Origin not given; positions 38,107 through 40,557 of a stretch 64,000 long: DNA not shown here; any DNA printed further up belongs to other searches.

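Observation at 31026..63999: Candidate undescribed anaerobic pathway built around hydrolytic C-C cleavage of cyclic diketone or acyl-phenol substrates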

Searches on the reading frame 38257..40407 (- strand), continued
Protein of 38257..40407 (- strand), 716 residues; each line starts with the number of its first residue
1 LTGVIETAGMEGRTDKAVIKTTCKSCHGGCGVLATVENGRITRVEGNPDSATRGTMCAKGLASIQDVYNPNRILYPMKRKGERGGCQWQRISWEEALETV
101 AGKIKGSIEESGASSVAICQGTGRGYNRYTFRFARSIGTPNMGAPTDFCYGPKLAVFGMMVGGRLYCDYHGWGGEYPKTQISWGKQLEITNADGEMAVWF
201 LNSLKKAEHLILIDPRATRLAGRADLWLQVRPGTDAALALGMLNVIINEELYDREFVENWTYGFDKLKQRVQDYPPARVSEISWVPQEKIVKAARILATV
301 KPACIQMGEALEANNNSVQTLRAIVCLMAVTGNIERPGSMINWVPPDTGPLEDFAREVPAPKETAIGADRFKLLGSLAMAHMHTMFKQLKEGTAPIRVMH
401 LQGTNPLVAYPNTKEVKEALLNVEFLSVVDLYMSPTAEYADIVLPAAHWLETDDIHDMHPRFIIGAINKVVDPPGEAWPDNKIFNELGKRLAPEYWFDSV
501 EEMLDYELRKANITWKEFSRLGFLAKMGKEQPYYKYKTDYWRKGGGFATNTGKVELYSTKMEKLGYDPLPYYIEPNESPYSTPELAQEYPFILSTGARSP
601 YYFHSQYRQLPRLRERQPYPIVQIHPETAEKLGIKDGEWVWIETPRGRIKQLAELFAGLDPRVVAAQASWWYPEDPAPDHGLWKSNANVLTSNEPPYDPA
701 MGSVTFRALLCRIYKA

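Call 30: find_encoding_contigs(protein=P0069, flank=10000, max_places=3)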
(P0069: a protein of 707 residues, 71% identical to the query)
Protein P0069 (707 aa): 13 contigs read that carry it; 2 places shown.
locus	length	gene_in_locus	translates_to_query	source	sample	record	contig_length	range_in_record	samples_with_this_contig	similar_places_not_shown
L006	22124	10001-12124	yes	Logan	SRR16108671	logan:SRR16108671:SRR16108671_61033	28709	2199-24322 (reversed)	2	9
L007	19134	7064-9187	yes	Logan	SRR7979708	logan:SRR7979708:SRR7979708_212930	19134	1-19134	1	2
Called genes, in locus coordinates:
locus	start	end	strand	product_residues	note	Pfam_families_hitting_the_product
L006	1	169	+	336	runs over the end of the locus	PF03480:DctP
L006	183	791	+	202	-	PF04290:DctQ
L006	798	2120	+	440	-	PF06808:DctM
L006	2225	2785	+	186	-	PF13560:HTH_31, PF01381:HTH_3, PF12844:HTH_19, PF13443:HTH_26, PF07883:Cupin_2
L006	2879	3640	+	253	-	PF04199:Cyclase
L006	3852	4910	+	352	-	PF03480:DctP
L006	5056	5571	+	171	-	PF04290:DctQ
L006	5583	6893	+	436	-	PF06808:DctM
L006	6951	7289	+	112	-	PF07883:Cupin_2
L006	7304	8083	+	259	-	PF00106:adh_short, PF08659:KR, PF13561:adh_short_C2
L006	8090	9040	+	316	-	PF01210:NAD_Gly3P_dh_N (weak), PF02737:3HCDH_N, PF03446:NAD_binding_2 (weak), PF00725:3HCDH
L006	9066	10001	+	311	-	PF05853:BKACE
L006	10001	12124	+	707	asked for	PF04879:Molybdop_Fe4S4, PF00384:Molybdopterin, PF01568:Molydop_binding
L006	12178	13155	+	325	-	PF04909:Amidohydro_2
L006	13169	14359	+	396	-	PF00557:Peptidase_M24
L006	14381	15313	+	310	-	PF00389:2-Hacid_dh (weak), PF02826:2-Hacid_dh_C, PF03446:NAD_binding_2 (weak)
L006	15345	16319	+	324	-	PF03401:TctC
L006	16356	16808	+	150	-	PF07331:TctB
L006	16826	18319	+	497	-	PF01970:TctA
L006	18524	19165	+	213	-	PF01797:Y1_Tnp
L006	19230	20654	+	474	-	PF13433:Peripla_BP_5, PF13458:Peripla_BP_6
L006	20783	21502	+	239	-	PF00005:ABC_tran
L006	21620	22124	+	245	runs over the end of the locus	PF13555:AAA_29 (weak), PF00005:ABC_tran, PF13304:AAA_21 (faint)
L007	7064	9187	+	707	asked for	PF04879:Molybdop_Fe4S4, PF00384:Molybdopterin, PF01568:Molydop_binding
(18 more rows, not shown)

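Call 45: search_solved_structures(query=window:38257-40407:-, max_evalue=1e-100, show_alignments=1)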
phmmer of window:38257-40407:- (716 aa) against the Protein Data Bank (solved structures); distinct sequences matched with E-value up to 1e-100: 1.
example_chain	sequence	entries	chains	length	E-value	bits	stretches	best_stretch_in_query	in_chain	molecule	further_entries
2e7z_A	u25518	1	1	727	3.4e-109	369.4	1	22-715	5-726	Acetylene hydratase Ahy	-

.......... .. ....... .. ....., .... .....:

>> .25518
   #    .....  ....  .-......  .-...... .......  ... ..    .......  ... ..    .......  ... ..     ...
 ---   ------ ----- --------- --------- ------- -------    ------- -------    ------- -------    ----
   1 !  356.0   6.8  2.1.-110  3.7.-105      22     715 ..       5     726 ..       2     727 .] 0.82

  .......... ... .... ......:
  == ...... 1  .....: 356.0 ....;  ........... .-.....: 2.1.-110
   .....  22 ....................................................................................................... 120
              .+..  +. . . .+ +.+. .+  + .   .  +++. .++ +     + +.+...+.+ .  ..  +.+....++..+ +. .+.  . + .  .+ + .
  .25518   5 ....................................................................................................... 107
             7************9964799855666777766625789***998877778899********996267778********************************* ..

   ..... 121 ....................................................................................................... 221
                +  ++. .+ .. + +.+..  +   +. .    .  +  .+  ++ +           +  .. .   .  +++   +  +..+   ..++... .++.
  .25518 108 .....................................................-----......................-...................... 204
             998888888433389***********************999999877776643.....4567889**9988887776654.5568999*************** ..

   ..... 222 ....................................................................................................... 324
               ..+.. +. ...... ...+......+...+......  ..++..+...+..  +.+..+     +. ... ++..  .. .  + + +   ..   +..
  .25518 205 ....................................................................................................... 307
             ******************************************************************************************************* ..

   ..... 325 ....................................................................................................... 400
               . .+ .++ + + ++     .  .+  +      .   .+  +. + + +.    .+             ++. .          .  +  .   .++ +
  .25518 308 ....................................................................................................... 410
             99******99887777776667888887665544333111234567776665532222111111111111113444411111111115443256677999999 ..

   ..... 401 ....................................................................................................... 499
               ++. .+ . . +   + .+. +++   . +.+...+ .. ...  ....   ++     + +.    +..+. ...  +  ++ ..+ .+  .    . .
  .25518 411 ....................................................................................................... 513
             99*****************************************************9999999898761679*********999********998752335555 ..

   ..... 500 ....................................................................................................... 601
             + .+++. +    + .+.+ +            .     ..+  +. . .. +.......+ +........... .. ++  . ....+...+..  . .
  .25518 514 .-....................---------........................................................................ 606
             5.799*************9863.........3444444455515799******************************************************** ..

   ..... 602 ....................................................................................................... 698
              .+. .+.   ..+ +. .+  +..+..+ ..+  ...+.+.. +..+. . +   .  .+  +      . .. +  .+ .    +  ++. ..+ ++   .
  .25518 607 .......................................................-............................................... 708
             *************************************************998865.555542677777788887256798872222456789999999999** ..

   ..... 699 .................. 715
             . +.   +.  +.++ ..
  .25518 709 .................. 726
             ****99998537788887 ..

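Call 52: find_related_loci(query=window:38257-40407:-, collection=genome_contigs, flank=10000)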
Query window:38257-40407:- (716 aa) in genome_contigs; peptide patterns used: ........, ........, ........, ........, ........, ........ (x = any residue, [..] = any of these).
338 stretches matched a pattern; 327 encode a relative of the query (tblastn E <= 1e-3); the best 80 are kept; 80 distinct loci.
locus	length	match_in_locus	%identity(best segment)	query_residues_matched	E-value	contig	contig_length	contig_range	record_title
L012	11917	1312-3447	86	6-715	0e+0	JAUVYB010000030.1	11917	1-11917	MAG: Deltaproteobacteria bacterium isolate CSMAG_1231 CSMAG_1231_k141_502969_length_11917_cov_17.9350, whole genome shot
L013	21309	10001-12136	86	6-715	0e+0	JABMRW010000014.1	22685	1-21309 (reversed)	MAG: Deltaproteobacteria bacterium isolate bin.571 k141_793993, whole genome shotgun sequence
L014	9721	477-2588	82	13-716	0e+0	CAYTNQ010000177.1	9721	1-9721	MAG TPA_asm: uncultured Anaerolineales bacterium isolate binchicken_co294_35 genome assembly, contig: NODE_6332_length_9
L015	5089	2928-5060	80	8-716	0e+0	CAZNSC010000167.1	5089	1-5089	MAG TPA_asm: uncultured Dehalococcoidales bacterium isolate binchicken_co294_13 genome assembly, contig: NODE_13171_leng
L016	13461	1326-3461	86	7-716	0e+0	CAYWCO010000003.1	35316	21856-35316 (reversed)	MAG TPA_asm: uncultured Dehalococcoidales bacterium isolate binchicken_co332_5 genome assembly, contig: NODE_100_length_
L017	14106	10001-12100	79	18-715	0e+0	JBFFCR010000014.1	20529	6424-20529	MAG: Anaerolineae bacterium isolate Mix_mud12.2021.10.58 k141_692461_length_20529_cov_11.1971, whole genome shotgun sequ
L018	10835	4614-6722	79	16-716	0e+0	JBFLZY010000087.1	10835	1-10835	MAG: Bacillota bacterium isolate MAG124 MAG124_87, whole genome shotgun sequence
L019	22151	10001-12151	77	2-716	0e+0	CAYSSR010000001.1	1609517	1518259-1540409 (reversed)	MAG TPA_asm: uncultured Anaerolineales bacterium isolate binchicken_co178_113 genome assembly, contig: NODE_1_length_160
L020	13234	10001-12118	77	13-716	0e+0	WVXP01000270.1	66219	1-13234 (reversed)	MAG: Proteobacteria bacterium isolate CS1-C027 C_merged_R1_(paired)_contig_1635, whole genome shotgun sequence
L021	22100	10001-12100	71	18-715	0e+0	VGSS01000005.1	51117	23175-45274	MAG: Deltaproteobacteria bacterium isolate K_DeepCast_250m_m2_302 K_DeepCast_250m_m2_302_Ga0194125_10000886, whole genom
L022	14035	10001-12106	70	13-714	0e+0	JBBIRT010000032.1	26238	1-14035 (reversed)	MAG: Deltaproteobacteria bacterium isolate SLS170214_bin_356 NODE_2110_length_26238_cov_4.542566, whole genome shotgun s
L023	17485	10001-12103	71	16-714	0e+0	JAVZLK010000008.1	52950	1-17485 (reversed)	MAG: Candidatus Bathyarchaeia archaeon isolate DRTY-6_201907_bins_50 DRTY-6_201907_bins_50_scaffold_8, whole genome shot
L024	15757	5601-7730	65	10-716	0e+0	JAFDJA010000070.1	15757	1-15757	MAG: Deltaproteobacteria bacterium isolate Meg22_24_Bin_118 Meg22_24_Bin_118_scaffold_3384, whole genome shotgun sequenc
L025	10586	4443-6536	70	18-716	0e+0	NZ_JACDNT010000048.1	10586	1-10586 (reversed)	MAG: Archaeoglobus sp. isolate GB_MAG2_100 c_000000004947, whole genome shotgun sequence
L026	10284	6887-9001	66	15-716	0e+0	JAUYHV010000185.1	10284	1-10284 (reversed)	MAG: Dehalococcoidia bacterium isolate C24_maxbin.178 C24_k141_353164, whole genome shotgun sequence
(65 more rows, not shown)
